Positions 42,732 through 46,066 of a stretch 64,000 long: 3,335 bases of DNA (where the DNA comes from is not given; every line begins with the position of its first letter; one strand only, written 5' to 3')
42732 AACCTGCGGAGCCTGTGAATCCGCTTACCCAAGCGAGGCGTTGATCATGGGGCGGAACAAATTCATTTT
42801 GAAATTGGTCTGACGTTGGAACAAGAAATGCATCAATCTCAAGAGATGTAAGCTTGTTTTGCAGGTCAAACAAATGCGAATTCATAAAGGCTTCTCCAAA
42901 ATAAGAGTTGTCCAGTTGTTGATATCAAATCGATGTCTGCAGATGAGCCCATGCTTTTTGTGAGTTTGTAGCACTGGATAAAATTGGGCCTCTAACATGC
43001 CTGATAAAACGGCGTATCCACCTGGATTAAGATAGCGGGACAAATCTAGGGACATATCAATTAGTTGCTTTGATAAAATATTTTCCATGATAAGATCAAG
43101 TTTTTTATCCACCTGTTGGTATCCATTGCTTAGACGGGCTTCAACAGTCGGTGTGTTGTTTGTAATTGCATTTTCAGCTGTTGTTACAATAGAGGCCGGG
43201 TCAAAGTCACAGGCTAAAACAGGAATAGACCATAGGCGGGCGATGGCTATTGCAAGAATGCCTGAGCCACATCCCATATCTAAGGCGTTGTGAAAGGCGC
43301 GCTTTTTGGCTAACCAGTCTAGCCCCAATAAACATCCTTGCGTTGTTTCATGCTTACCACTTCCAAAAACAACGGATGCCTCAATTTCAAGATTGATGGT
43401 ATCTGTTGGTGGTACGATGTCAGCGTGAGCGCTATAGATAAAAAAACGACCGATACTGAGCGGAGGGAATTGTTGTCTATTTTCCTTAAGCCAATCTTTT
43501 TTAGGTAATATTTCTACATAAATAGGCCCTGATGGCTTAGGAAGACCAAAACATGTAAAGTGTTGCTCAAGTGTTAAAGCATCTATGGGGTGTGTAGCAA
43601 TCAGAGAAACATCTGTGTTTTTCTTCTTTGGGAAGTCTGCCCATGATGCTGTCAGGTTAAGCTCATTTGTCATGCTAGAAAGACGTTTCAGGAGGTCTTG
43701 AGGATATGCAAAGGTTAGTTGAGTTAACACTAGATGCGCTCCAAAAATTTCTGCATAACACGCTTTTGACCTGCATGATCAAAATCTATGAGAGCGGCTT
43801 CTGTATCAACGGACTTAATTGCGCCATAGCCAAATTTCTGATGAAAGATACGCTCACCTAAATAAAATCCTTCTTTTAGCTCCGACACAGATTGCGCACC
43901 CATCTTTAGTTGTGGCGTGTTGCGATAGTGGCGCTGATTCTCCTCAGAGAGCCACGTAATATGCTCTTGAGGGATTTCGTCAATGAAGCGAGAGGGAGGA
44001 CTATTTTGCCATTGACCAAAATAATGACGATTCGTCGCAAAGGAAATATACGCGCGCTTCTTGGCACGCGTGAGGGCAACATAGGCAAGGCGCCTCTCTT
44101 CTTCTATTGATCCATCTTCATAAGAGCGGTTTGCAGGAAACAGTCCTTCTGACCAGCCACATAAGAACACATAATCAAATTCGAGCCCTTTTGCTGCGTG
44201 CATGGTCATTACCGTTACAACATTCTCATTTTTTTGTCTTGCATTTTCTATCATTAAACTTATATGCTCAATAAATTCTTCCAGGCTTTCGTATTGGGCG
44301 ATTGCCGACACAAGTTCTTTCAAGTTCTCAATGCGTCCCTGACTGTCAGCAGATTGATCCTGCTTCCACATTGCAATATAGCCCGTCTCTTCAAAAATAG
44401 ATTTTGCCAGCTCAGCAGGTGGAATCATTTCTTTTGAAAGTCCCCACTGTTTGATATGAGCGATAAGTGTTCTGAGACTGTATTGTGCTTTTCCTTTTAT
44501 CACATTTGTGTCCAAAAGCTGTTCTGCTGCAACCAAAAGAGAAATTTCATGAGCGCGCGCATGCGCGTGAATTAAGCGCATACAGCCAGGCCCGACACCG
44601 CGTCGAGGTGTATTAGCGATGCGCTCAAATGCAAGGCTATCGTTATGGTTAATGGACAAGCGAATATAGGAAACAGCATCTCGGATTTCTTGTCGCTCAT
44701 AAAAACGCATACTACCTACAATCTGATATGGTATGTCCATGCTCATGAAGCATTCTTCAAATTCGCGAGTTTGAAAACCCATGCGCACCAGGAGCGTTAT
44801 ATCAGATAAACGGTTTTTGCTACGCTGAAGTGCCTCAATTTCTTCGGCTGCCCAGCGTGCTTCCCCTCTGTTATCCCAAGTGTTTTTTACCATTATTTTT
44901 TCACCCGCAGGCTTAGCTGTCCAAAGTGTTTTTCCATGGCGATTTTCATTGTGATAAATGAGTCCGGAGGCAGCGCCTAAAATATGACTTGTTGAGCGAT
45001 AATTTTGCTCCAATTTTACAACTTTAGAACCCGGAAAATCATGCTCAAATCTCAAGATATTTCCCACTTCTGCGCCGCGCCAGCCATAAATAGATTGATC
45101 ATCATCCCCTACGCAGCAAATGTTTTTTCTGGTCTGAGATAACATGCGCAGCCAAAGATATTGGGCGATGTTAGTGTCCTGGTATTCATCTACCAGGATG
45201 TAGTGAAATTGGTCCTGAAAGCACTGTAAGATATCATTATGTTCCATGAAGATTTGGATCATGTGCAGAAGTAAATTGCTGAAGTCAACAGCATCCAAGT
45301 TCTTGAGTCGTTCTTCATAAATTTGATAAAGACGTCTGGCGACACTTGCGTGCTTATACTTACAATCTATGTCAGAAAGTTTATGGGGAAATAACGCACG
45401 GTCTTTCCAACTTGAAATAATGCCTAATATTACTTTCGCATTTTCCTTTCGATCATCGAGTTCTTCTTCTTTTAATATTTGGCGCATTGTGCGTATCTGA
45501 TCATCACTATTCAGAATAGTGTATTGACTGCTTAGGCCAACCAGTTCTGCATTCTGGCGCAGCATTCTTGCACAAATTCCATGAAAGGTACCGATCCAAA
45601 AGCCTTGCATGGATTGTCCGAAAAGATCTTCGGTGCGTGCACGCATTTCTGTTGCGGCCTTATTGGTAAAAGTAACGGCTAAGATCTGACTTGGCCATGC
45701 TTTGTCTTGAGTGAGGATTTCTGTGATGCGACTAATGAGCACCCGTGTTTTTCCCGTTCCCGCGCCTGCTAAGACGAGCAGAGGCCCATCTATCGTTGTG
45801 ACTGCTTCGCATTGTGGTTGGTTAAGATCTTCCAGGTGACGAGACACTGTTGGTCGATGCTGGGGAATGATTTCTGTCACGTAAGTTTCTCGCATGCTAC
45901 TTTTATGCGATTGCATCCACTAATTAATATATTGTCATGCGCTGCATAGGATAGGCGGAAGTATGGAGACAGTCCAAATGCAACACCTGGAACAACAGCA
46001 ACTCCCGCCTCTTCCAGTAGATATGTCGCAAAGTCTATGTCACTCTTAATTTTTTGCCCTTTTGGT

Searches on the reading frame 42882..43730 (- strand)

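Call 62: search_protein_families(library=pfam, proteins=[window:42882-43730:-], max_evalue=0.001)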
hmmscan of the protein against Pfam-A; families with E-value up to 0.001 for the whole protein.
window:42882-43730:- (282 aa): 6 families
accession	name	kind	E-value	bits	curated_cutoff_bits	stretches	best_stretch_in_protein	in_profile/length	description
PF06325.19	PrmA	-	1.4e-46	159.7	22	1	66-280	83-295/296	Ribosomal protein L11 methyltransferase (PrmA)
PF05175.20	MTS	-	3.6e-10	40.2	23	1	132-217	19-105/170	Methyltransferase small domain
PF13649.12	Methyltransf_25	-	1.8e-06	29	27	1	150-238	2-97/97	Methyltransferase domain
PF13489.12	Methyltransf_23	-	0.00024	21.3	27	1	141-245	18-119/164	Methyltransferase domain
PF13847.12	Methyltransf_31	-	0.0008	19.5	27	0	148-245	6-112/145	Methyltransferase domain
PF08241.18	Methyltransf_11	-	0.00097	20.2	21.2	0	150-241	1-94/95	Methyltransferase domain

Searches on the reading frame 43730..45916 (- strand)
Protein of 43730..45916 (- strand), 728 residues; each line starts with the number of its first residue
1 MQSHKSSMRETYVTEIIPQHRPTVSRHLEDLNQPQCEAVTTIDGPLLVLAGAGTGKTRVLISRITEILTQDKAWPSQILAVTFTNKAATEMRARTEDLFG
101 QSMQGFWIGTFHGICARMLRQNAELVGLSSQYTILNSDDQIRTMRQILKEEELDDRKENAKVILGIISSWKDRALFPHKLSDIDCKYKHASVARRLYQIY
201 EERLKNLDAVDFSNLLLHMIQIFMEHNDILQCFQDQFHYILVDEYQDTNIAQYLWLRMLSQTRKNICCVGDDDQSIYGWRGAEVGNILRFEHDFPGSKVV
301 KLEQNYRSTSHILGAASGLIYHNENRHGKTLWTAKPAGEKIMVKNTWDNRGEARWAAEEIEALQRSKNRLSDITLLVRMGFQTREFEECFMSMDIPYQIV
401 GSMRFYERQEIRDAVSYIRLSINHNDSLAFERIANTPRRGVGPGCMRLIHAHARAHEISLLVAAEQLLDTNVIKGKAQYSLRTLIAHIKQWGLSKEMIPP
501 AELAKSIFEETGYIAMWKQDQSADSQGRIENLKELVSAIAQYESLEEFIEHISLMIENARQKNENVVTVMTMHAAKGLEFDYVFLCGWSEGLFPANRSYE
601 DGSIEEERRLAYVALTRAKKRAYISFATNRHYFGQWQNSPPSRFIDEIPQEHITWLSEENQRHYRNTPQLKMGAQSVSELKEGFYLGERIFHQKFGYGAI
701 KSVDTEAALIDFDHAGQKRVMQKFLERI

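Call 36: search_protein_families(library=ncbifam, proteins=[window:43730-45916:-], max_evalue=1e-10)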
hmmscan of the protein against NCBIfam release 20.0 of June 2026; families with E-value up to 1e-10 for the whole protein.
window:43730-45916:- (728 aa): 15 families
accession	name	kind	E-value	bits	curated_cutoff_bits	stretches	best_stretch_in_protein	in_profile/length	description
TIGR01073.1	pcrA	equivalog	9.9e-233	774.6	911.2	1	28-724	2-721/725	DNA helicase PcrA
NF008743.0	PRK11773.1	equivalog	6e-210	699.3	965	1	24-724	3-714/720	DNA helicase II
TIGR01075.1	uvrD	equivalog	8.1e-198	659.1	1144.45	1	28-724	2-711/715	DNA helicase II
TIGR01074.1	rep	equivalog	8.3e-170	566.3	951.45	1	31-663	2-648/668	DNA helicase Rep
NF008172.0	PRK10919.1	equivalog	1.4e-124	416.8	1168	1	31-681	3-664/673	DNA helicase Rep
NF008276.0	PRK11054.1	equivalog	1.2e-50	172.7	543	2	29-146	195-307/684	DNA helicase IV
TIGR02785.1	addA_Gpos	equivalog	1.6e-46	158.8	707.65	3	191-315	339-475/1234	helicase-exonuclease AddAB subunit AddA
TIGR00609.1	recB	equivalog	2.9e-36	125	696.05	1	196-324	329-459/1175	exodeoxyribonuclease V subunit beta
NF010485.0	PRK13909.1-2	equivalog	6.6e-32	110.7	650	1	204-586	299-630/909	RecB-like helicase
NF010487.0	PRK13909.1-4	equivalog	6.1e-28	97.6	759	1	201-423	289-528/924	RecB-like helicase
TIGR02784.1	addA_alphas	equivalog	1.3e-24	86.7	860.75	0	47-95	14-61/1138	double-strand break repair helicase AddA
NF008128.0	PRK10876.1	equivalog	3.2e-13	48.3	1697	0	228-322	369-463/1181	exodeoxyribonuclease V subunit beta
NF041464.1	HelD_BACSU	equivalog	6e-13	47.6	419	0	224-369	532-674/779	RNA polymerase recycling motor HelD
NF010486.0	PRK13909.1-3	equivalog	9.4e-13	47.1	1109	0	199-310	294-413/921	RecB-like helicase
NF010484.0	PRK13909.1-1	equivalog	8.2e-12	43.7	1074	0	48-97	10-58/945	RecB-like helicase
